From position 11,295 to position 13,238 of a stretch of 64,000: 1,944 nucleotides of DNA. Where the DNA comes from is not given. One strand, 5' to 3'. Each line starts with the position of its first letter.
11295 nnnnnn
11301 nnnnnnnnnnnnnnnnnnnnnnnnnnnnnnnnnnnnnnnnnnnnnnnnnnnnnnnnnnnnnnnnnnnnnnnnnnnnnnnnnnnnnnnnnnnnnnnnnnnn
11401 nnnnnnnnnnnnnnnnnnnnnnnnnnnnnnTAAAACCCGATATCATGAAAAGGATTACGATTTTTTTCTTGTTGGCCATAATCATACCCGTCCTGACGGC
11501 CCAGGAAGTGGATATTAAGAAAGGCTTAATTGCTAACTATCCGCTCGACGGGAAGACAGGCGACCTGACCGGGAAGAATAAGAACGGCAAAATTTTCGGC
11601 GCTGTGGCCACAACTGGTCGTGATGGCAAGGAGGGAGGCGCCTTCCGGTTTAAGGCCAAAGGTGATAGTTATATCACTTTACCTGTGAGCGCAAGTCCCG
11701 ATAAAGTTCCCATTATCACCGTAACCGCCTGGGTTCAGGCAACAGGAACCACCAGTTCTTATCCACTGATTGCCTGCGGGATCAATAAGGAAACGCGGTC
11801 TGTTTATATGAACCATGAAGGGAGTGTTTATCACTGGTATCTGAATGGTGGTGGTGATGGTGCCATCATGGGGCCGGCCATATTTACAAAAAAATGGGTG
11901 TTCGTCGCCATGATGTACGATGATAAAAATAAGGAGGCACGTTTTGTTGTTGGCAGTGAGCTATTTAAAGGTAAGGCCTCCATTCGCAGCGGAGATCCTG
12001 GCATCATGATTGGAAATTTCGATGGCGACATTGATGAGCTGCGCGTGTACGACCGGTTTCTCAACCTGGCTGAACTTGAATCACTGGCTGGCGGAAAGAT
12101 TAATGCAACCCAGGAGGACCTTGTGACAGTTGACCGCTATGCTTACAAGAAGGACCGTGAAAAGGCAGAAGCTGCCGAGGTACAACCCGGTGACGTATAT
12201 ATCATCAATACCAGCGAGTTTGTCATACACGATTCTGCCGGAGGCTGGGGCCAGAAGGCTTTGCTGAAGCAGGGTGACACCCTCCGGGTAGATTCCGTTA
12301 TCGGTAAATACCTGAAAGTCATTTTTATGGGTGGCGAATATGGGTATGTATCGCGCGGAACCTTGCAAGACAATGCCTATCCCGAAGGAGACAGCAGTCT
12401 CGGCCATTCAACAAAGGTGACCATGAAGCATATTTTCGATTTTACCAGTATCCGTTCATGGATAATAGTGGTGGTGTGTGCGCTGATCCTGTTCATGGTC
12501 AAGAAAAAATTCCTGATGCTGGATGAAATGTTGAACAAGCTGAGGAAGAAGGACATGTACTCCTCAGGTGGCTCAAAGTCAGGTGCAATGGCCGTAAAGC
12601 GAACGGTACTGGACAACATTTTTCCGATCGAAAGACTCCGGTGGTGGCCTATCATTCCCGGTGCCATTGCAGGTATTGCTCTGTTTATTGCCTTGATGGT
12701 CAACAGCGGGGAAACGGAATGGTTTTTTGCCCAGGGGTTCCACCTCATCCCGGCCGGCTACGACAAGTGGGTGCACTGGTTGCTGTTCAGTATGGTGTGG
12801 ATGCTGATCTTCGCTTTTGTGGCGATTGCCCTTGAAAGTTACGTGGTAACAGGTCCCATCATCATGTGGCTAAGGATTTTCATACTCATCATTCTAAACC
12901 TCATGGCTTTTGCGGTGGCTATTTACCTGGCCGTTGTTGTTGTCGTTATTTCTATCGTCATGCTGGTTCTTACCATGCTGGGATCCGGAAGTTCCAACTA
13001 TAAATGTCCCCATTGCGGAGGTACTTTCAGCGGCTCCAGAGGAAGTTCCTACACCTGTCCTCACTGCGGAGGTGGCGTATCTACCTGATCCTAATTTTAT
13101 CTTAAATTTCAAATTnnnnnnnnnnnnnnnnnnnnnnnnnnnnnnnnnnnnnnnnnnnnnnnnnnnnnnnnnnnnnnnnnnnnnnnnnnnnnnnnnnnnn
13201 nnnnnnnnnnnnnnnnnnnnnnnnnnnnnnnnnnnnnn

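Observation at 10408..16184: Unassigned three-gene operon: polytopic membrane protein + LamG-SH3-TM-zinc-ribbon protein + repeat/TPR/double-AAA+ giant protein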

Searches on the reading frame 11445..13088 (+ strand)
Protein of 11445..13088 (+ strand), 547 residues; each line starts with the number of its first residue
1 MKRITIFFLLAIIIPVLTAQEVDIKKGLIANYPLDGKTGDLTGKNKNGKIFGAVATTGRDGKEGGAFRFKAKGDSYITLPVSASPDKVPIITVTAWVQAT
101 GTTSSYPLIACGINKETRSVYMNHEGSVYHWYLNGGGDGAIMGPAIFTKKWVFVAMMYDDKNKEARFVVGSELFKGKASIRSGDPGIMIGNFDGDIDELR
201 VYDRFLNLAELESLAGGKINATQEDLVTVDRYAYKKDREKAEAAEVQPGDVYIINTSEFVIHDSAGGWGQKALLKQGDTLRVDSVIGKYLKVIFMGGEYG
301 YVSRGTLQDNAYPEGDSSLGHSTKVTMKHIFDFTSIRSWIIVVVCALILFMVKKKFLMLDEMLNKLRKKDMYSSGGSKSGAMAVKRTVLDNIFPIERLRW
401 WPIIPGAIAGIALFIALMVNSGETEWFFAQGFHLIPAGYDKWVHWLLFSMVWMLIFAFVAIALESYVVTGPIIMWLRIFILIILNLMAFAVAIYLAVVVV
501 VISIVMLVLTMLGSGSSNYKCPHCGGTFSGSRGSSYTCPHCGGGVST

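Call 7: search_protein_families(library=pfam, proteins=[window:11445-13088:+], max_evalue=0.1)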
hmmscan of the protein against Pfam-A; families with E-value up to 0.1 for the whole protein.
window:11445-13088:+ (547 aa): 8 families
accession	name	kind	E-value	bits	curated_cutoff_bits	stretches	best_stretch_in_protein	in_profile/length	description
PF13385.13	Laminin_G_3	-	7.6e-12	46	27.6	1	73-210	3-149/151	Concanavalin A-like lectin/glucanases superfamily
PF25017.1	zf-C2HC_3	-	0.0089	16.4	24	0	533-546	21-34/47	C2HC zinc finger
PF14369.11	Zn_ribbon_19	-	0.014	16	30.8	0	516-528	19-31/35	zinc-ribbon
PF09723.15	Zn_ribbon_8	-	0.02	15.3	34.4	1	519-543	6-34/41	Zinc ribbon domain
PF13465.12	zf-H2C2_2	-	0.027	15.3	40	0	515-529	11-25/26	Zinc-finger double domain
PF22289.1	DmmA-like_C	-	0.043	14.2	27.4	1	521-542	4-25/44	Dimethylamine monooxygenase subunit DmmA-like, C-terminal domain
PF13894.12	zf-C2H2_4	-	0.061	14.5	27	0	519-530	1-12/24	C2H2-type zinc finger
PF23455.1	DUF7129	-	0.099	12.9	30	0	516-545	9-37/45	Domain of unknown function (DUF7129)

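Call 8: search_protein_families(library=ncbifam, proteins=[window:11445-13088:+], max_evalue=0.1)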
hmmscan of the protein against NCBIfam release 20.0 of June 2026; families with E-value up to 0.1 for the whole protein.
window:11445-13088:+ (547 aa): 3 families
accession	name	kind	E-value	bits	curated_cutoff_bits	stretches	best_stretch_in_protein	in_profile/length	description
NF001605.0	PRK00398.1-2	equivalog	0.024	14.5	63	1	519-542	2-25/43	DNA-directed RNA polymerase subunit P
TIGR02605.1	CxxC_CxxC_SSSS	subfamily_domain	0.039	14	31.3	1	519-543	6-34/52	FmdB family zinc ribbon protein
NF041909.1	HVO_2753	equivalog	0.079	12.9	80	0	517-543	8-34/59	HVO_2753 family zinc finger protein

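Call 9: search_protein_families(library=padloc, proteins=[window:11445-13088:+], max_evalue=0.1)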
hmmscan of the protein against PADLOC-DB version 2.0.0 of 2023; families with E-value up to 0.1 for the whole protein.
window:11445-13088:+ (547 aa): 0 families

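Call 10: find_homologous_proteins(query=window:11445-13088:+)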
Query window:11445-13088:+ (547 aa): 11 proteins with E <= 0.001 among 8000 candidates.
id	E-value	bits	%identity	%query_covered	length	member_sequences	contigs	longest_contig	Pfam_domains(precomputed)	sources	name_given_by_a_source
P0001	0.0e+0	1244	100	100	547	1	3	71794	PF13385.14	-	-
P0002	1.7e-295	999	78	99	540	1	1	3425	PF13385.14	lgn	-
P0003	1.0e-280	950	72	100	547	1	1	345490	PF13385.14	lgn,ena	-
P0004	7.4e-244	829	62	100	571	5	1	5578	PF13385.14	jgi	jgi:ASC-1-like (ASCH) protein/ribosomal protein S27AE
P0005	6.0e-242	822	62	100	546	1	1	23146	PF13385.14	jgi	jgi:hypothetical protein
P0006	1.8e-232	791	60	100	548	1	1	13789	PF13385.14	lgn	-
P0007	6.4e-191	654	65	77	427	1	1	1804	PF13385.14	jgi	jgi:hypothetical protein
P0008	2.8e-186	638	51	99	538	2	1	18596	PF13385.14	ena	-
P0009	4.8e-184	631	52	95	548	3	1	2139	PF13385.14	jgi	jgi:hypothetical protein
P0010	8.6e-127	442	38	100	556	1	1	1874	PF13385.14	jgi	jgi:hypothetical protein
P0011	6.5e-15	73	31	38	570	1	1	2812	PF13385.14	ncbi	-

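Call 12: find_encoding_contigs(protein=P0003, flank=10000, max_places=3)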
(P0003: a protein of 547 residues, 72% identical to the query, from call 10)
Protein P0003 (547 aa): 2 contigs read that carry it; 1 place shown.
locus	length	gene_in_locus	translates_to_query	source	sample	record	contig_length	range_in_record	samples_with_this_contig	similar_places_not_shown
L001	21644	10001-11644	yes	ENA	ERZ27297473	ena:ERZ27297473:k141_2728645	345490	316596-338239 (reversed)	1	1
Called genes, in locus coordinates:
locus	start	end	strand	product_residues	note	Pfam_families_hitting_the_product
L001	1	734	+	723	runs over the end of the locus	PF00199:Catalase, PF06628:Catalase-rel, PF01965:DJ-1_PfpI, PF18011:Catalase_C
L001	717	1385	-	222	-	PF20554:DUF6766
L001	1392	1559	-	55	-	-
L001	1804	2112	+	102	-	PF07885:Ion_trans_2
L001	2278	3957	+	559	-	PF00656:Peptidase_C14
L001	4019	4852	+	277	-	-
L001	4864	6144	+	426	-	PF09603:Fib_succ_major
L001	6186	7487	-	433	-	PF00656:Peptidase_C14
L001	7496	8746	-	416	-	PF08239:SH3_3 (faint), PF03783:CsgG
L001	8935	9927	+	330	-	-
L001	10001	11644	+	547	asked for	PF13385:Laminin_G_3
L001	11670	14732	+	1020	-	PF24289:DUF7477, PF13238:AAA_18 (faint), PF00515:TPR_1 (weak), PF07719:TPR_2 (weak), PF00004:AAA, PF17866:AAA_lid_6, PF00004:AAA, PF17866:AAA_lid_6, +12 more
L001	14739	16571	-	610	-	PF00515:TPR_1 (faint), PF07719:TPR_2 (faint), PF13181:TPR_8 (faint), PF13374:TPR_10 (faint), PF13424:TPR_12 (weak), PF13424:TPR_12, PF12833:HTH_18, PF00165:HTH_AraC (weak), +2 more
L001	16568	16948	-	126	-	PF08327:AHSA1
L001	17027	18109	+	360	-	PF04613:LpxD, PF25084:LbH_EIF2B, PF25087:GMPPB_C, PF00132:Hexapep, PF14602:Hexapep_2 (faint), PF00132:Hexapep (weak)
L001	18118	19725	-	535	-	-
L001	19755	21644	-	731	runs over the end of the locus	PF13181:TPR_8 (faint), PF12895:ANAPC3 (faint), PF13174:TPR_6 (faint), PF13428:TPR_14 (faint), PF13424:TPR_12 (weak), PF00515:TPR_1 (weak), PF07719:TPR_2 (weak), PF14559:TPR_19, +3 more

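Call 13: find_encoding_contigs(protein=P0005, flank=10000, max_places=3)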
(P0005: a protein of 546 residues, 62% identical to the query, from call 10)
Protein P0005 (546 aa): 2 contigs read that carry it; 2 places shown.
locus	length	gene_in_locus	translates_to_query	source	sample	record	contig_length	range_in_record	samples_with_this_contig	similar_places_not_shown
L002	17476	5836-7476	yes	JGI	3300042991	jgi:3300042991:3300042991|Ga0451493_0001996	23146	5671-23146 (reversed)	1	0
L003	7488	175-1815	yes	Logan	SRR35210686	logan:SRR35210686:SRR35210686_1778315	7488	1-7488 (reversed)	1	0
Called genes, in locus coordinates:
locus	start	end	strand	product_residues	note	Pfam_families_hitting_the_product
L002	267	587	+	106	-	-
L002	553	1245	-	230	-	PF03412:Peptidase_C39, PF13529:Peptidase_C39_2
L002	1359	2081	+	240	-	-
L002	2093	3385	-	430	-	PF00656:Peptidase_C14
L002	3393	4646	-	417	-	PF03783:CsgG, PF00515:TPR_1 (faint), PF07719:TPR_2 (faint), PF13181:TPR_8 (faint), PF13424:TPR_12 (weak), PF13432:TPR_16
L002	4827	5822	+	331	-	-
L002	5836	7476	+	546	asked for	PF13385:Laminin_G_3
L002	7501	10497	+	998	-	PF24289:DUF7477, PF00515:TPR_1 (weak), PF06552:TOM20_plant (faint), PF13414:TPR_11 (weak), PF00004:AAA, PF17866:AAA_lid_6, PF00004:AAA, PF17866:AAA_lid_6, +16 more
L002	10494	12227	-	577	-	PF10602:RPN7 (weak), PF13432:TPR_16 (faint), PF17874:TPR_MalT (faint), PF00515:TPR_1 (faint), PF07719:TPR_2 (faint), PF13424:TPR_12, PF12833:HTH_18, PF00165:HTH_AraC, +4 more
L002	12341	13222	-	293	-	PF08269:dCache_2, PF17200:sCache_2, PF17201:Cache_3-Cache_2 (faint), PF17200:sCache_2, PF08269:dCache_2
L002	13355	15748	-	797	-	PF26766:Choice_anch_L, PF18962:Por_Secre_tail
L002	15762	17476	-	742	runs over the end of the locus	PF00515:TPR_1 (faint), PF07719:TPR_2 (faint), PF13424:TPR_12 (faint), PF13428:TPR_14 (faint), PF12895:ANAPC3 (faint), PF14559:TPR_19 (weak)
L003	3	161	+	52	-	?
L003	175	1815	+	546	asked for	PF13385:Laminin_G_3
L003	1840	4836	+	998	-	PF24289:DUF7477, PF00515:TPR_1 (weak), PF06552:TOM20_plant (faint), PF13414:TPR_11 (weak), PF00004:AAA, PF17866:AAA_lid_6, PF00004:AAA, PF17866:AAA_lid_6, +16 more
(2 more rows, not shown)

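Call 14: find_encoding_contigs(protein=P0008, flank=10000, max_places=3)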
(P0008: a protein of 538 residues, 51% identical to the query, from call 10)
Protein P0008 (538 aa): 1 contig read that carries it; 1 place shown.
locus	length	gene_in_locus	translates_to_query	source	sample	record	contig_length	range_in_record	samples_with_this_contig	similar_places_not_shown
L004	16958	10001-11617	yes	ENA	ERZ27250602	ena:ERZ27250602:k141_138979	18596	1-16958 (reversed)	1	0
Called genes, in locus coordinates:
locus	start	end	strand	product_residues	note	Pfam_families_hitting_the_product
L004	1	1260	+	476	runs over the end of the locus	PF04055:Radical_SAM, PF06968:BATS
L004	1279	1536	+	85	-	PF21699:TM1266-like (weak)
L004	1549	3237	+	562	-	PF08448:PAS_4 (weak), PF07536:HWE_HK, PF07568:HisKA_2, PF02518:HATPase_c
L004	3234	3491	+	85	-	-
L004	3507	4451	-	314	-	PF00696:AA_kinase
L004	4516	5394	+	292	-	PF00892:EamA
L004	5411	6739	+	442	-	PF00919:UPF0004, PF04055:Radical_SAM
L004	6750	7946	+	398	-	PF01790:LGT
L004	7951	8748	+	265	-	PF00459:Inositol_P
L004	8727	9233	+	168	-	PF01661:Macro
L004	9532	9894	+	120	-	PF19744:DUF6232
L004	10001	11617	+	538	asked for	PF13385:Laminin_G_3 (weak)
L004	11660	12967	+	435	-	PF24289:DUF7477, PF13176:TPR_7 (faint), PF13424:TPR_12 (weak), PF13181:TPR_8 (faint), PF13414:TPR_11 (faint), PF14559:TPR_19 (weak), PF00515:TPR_1 (weak), PF07719:TPR_2 (weak), +2 more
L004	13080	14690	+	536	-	PF00004:AAA, PF00910:RNA_helicase (faint), PF01078:Mg_chelatase (faint), PF05496:RuvB_N (faint), PF07728:AAA_5 (faint), PF17866:AAA_lid_6, PF00004:AAA, PF17866:AAA_lid_6, +7 more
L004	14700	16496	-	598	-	PF00515:TPR_1 (faint), PF07719:TPR_2 (faint), PF13176:TPR_7 (faint), PF13181:TPR_8 (faint), PF13424:TPR_12, PF13424:TPR_12 (weak), PF12833:HTH_18, PF00165:HTH_AraC (weak), +3 more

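Call 37: search_solved_structures(query=A1, max_evalue=1)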
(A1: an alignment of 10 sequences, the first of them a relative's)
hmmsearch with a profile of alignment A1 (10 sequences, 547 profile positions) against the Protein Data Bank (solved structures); distinct sequences matched with E-value up to 1: 9.
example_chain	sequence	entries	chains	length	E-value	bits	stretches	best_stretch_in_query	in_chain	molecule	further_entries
9qc7_B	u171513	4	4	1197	0.00047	21.9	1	39-179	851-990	Non-toxic non-hemagglutinin component | Botulinum neurotoxin type B1, nontoxic-nonhemagglutinin component, NTNH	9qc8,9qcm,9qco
1mey_C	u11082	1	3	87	0.0084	17.7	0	516-532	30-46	CONSENSUS ZINC FINGER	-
4qvs_A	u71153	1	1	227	0.017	16.7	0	74-157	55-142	S-layer domain-containing protein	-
2i13_A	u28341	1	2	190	0.03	15.9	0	516-544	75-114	Aart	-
1ri9_A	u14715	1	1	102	0.18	13.3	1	233-310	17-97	FYN-binding protein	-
4v4n_BY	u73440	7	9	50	0.49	11.9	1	517-542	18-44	30S ribosomal protein S27AE | 30S ribosomal protein eS27 | Small ribosomal subunit protein eS31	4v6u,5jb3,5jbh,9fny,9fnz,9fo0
6sw9_Y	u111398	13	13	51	0.55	11.7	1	517-542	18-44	30S ribosomal protein S27ae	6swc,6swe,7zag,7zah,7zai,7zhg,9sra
1x6e_A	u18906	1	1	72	0.77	11.2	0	514-533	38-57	Zinc finger protein 24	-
9fhl_a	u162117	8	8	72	0.88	11.1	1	518-543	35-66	aS34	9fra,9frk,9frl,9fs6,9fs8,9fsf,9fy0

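Call 45: search_protein_families(library=pfam, proteins=[L004:9532-9894:+], max_evalue=0.01)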
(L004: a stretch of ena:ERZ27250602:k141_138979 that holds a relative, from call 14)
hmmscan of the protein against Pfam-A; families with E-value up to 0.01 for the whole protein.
L004:9532-9894:+ (120 aa): 3 families
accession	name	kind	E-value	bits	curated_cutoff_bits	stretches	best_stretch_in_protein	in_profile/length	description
PF19744.4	DUF6232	-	2e-18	67.4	27.4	1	13-116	1-117/117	Family of unknown function (DUF6232)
PF12553.13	DUF3742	-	0.0042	17.6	27.2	1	50-82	54-86/120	Protein of unknown function (DUF3742)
PF17591.7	UL41A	-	0.0086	16.6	29.7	0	49-96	20-64/78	Herpesvirus UL41A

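Call 63: predict_structure(alignment_id=A6)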
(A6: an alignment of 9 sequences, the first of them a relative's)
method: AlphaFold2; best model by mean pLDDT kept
length: 547 residues; sequences in the alignment: 9
mean_pLDDT: 70.3   pTM: 0.43
mean pLDDT of the five models: 70.3, 70.2, 66.3, 64.8, 58.5
residues with pLDDT >= 90: 7; 70-90: 309; 50-70: 173; < 50: 58
segments of 3 or more residues with pLDDT < 50: 1-5, 15-22, 41-45, 372-397, 436-438, 514-516
pLDDT, mean of each block of 10 residues (from residue 1): 44 46 53 53 53 78 68 73 68 83 72 71 78 79 76 86 83 80 68 81 79 85 66 57 73 85 81 85 84 85 83 77 62 70 82 67 57 40 38 47 78 77 66 54 75 80 68 74 83 82 76 56 68 67 69
secondary structure, 60 per line:
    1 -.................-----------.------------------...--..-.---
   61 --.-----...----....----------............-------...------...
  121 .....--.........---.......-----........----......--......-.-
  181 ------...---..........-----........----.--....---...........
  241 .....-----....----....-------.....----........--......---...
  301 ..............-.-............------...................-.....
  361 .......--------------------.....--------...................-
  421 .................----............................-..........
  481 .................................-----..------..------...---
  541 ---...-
elements in order: H2-18 E49-51 E69-71 E76-79 E90-101 E109-111 E118-125 E128-136 E140-146 E152-159 E164-169 E172-177 E187-189 E193-202 H208-215 H223-226 H230-245 E251-254 E259-262 E270-274 E279-286 E289-294 E298-303 H304-310 E311-314 H318-329 H336-354 H356-367 H388-392 H401-419 H421-437 H442-469 H471-513 E535-537 E544-546

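Call 65: search_protein_families(library=pfam, alignment_id=A1, max_evalue=1)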
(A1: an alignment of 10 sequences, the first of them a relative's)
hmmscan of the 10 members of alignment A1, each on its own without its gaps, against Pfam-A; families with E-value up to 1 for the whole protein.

A. member 1, P0001 (547 aa): 16 families
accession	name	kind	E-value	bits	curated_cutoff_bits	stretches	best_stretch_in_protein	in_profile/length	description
PF13385.13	Laminin_G_3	-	7.6e-12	46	27.6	1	73-210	3-149/151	Concanavalin A-like lectin/glucanases superfamily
PF25017.1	zf-C2HC_3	-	0.0089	16.4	24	1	533-546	21-34/47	C2HC zinc finger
PF14369.11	Zn_ribbon_19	-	0.014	16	30.8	0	516-528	19-31/35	zinc-ribbon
PF09723.15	Zn_ribbon_8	-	0.02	15.3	34.4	1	519-543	6-34/41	Zinc ribbon domain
PF13465.12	zf-H2C2_2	-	0.027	15.3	40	1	515-529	11-25/26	Zinc-finger double domain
PF22289.1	DmmA-like_C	-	0.043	14.2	27.4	1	521-542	4-25/44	Dimethylamine monooxygenase subunit DmmA-like, C-terminal domain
PF13894.12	zf-C2H2_4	-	0.061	14.5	27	0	519-530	1-12/24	C2H2-type zinc finger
PF23455.1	DUF7129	-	0.099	12.9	30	1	516-545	9-37/45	Domain of unknown function (DUF7129)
PF01155.25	HypA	-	0.16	12.5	28.9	1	518-543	70-94/112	Hydrogenase/urease nickel incorporation, metallochaperone, hypA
PF04438.22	zf-HIT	-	0.21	11.8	24.7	0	516-525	11-20/30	HIT zinc finger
PF24460.1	DUF7575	-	0.25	11.2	28.5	0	537-543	5-11/28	Domain of unknown function (DUF7575)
PF17283.8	Zn_ribbon_SprT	-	0.3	11.6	28.1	0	518-531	24-37/38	SprT-like zinc ribbon domain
PF05605.18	zf-Di19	-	0.47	11.2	27.5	0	535-544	2-11/54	Drought induced 19 protein (Di19), zinc-binding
PF08274.17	Zn_Ribbon_YjdM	-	0.47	11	30.8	0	520-542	4-26/30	PhnA Zinc-Ribbon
PF18439.7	zf_UBZ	-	0.77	9.9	25.6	0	534-542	1-9/32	Ubiquitin-Binding Zinc Finger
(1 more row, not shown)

B. families by the number of members that match (of 10 scanned): 41 families (the first 25 are shown)
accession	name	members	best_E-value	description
PF13385.13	Laminin_G_3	10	4.7e-16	Concanavalin A-like lectin/glucanases superfamily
PF23455.1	DUF7129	9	5.7e-05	Domain of unknown function (DUF7129)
PF09723.15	Zn_ribbon_8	9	0.0049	Zinc ribbon domain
PF13894.12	zf-C2H2_4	9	0.022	C2H2-type zinc finger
PF24460.1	DUF7575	8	0.022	Domain of unknown function (DUF7575)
PF14369.11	Zn_ribbon_19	7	0.014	zinc-ribbon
PF13465.12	zf-H2C2_2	7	0.021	Zinc-finger double domain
PF01155.25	HypA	6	0.029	Hydrogenase/urease nickel incorporation, metallochaperone, hypA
PF00096.32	zf-C2H2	6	0.038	Zinc finger, C2H2 type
PF25017.1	zf-C2HC_3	5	0.0036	C2HC zinc finger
PF22289.1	DmmA-like_C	5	0.021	Dimethylamine monooxygenase subunit DmmA-like, C-terminal domain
PF05605.18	zf-Di19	5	0.17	Drought induced 19 protein (Di19), zinc-binding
PF17283.8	Zn_ribbon_SprT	4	0.0022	SprT-like zinc ribbon domain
PF04438.22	zf-HIT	4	0.12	HIT zinc finger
PF08239.17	SH3_3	3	0.012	Bacterial SH3 domain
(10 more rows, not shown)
